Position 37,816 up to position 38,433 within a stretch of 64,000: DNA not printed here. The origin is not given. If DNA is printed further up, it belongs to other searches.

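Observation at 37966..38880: MazF-family toxin in the lysogeny island with no obvious antitoxin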

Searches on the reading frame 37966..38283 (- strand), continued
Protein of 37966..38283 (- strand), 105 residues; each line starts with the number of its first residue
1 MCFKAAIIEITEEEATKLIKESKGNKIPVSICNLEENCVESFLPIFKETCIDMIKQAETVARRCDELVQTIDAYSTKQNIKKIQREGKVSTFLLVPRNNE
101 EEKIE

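Call 96: find_homologous_proteins(query=A2, max_evalue=0.001)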
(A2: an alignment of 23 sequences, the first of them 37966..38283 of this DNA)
Query A2 (23 sequences) (105 aa, profile of the alignment): 53 proteins with E <= 0.001 among 853 candidates.
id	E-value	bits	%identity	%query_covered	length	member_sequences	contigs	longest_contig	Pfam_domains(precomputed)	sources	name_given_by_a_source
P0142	6.0e-34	134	39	88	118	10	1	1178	-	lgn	-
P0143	2.0e-33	132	41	83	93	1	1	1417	-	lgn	-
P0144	3.4e-33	131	38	85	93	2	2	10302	-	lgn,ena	-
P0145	2.3e-32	129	41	83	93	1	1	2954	-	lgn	-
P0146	5.8e-32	127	41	68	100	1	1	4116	-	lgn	-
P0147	6.1e-31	124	33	83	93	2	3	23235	-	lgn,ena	-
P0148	1.8e-30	123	33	83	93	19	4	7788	-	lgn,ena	-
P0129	3.6e-30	122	37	81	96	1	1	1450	-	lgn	-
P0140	1.4e-29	120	33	84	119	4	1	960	-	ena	-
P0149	3.2e-29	119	34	83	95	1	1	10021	-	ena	-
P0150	1.5e-28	116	34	82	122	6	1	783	-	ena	-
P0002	1.8e-28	116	91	100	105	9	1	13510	-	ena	-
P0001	4.4e-28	115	99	100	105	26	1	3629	-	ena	-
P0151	8.3e-28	114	42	70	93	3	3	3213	-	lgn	-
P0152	1.1e-27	114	38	83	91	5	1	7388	-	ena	-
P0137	1.3e-27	113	33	82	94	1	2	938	-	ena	-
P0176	3.6e-23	99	30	83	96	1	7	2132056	-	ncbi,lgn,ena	-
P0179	1.5e-22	97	31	83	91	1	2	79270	-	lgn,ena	-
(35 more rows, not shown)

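Call 97: list_cluster_members(proteins=[P0176, P0034, P0179])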
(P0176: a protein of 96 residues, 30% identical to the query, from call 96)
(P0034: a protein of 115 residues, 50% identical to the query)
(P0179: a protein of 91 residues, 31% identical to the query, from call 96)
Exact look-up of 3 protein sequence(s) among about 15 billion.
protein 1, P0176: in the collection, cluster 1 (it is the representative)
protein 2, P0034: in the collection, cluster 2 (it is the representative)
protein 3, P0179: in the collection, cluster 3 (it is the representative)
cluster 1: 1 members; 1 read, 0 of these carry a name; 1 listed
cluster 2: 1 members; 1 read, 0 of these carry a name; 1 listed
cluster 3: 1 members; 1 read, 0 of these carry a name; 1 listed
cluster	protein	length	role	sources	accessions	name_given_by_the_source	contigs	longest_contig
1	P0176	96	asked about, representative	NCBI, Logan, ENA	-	-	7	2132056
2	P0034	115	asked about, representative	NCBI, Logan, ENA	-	-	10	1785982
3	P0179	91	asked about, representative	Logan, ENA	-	-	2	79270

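Call 98: find_encoding_contigs(protein=P0176, flank=6000, max_places=3)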
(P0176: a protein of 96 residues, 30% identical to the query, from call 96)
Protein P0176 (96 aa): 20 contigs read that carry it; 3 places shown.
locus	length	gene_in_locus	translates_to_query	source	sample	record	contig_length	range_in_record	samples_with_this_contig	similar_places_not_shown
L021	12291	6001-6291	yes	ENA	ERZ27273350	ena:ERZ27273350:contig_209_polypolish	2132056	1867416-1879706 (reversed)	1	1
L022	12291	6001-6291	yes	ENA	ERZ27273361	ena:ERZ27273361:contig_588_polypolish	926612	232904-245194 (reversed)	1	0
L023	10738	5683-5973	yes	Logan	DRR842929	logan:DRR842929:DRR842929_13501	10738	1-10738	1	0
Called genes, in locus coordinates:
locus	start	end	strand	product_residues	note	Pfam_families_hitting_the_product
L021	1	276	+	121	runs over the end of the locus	PF17420:GP17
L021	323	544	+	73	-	-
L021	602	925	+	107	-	-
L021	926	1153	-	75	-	-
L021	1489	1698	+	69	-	-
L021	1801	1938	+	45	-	-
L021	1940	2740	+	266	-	PF00589:Phage_integrase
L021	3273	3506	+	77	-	-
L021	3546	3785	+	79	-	-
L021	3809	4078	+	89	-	-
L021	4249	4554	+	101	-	-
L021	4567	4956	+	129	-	-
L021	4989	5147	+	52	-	-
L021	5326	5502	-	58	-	PF07878:RHH_5 (weak)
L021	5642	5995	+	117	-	PF02452:PemK_toxin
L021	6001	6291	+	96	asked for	-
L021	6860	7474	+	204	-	-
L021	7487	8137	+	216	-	-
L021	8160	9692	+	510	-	-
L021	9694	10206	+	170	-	-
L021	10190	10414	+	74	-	-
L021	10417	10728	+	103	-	-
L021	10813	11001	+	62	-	PF14354:Lar_restr_allev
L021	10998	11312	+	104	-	PF17400:DUF5406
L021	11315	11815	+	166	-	PF09643:YopX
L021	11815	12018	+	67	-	-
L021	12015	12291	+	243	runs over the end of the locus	PF04448:DUF551 (weak)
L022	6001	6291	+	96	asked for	-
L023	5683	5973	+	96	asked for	-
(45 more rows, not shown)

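Call 114: find_related_loci(query=A7, collection=viral_contigs, flank=2500)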
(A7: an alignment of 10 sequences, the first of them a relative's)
Query A7 (93 aa) in viral_contigs; peptide patterns used: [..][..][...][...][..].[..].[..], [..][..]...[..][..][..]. (x = any residue, [..] = any of these).
92 stretches matched a pattern; 18 encode a relative of the query (tblastn E <= 1e-3); 18 distinct loci.
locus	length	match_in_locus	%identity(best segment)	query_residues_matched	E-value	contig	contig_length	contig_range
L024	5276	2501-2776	66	1-92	2e-37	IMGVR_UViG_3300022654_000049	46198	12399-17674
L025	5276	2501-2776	52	1-92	5e-30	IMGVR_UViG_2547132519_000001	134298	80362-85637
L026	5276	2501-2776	53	1-92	2e-29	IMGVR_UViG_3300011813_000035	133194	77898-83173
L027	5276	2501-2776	54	1-92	2e-27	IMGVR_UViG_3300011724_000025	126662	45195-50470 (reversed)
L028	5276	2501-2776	51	1-92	2e-25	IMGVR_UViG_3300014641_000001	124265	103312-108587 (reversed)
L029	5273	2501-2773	48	1-92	1e-21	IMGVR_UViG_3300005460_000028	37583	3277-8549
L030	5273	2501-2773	48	1-92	1e-21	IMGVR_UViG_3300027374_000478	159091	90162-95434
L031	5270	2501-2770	49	1-92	2e-21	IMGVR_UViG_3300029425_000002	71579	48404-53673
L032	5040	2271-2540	49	1-92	2e-21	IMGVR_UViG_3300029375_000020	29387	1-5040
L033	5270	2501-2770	49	1-92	2e-21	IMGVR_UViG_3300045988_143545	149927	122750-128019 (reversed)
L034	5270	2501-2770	49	1-92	2e-21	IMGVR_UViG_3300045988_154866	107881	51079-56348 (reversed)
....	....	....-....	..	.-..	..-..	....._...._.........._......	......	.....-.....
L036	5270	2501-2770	49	1-92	2e-21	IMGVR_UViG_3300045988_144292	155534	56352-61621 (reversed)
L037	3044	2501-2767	45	1-92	3e-21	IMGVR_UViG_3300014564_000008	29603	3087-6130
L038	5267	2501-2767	45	1-92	3e-21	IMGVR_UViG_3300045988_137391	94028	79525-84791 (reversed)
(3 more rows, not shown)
